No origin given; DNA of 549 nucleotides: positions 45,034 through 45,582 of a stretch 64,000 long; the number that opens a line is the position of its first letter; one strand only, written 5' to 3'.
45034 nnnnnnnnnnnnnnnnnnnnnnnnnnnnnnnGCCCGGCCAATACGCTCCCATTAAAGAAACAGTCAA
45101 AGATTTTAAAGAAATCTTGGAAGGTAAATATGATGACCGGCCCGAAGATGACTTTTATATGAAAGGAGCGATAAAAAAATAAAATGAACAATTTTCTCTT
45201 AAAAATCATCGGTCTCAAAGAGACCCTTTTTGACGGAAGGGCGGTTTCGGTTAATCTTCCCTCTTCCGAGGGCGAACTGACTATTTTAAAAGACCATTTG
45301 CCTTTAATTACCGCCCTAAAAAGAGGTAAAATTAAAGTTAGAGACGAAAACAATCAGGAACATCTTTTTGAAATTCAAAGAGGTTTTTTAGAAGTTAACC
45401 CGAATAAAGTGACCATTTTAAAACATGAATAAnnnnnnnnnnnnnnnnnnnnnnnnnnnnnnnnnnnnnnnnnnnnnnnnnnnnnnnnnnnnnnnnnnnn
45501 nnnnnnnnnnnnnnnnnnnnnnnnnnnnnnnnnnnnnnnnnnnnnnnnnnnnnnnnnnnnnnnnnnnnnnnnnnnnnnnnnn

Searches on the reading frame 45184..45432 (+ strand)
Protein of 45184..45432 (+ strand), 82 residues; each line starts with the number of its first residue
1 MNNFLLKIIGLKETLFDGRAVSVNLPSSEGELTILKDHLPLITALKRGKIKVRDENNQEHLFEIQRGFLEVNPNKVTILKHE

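Call 63: search_protein_families(library=pfam, proteins=[window:45184-45432:+], max_evalue=0.001)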
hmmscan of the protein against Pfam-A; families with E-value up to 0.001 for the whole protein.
window:45184-45432:+ (82 aa): 1 family
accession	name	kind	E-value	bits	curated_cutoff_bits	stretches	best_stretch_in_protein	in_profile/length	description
PF02823.21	ATP-synt_DE_N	-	1.4e-22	79.9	27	1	6-79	3-76/80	ATP synthase, Delta/Epsilon chain, beta-sandwich domain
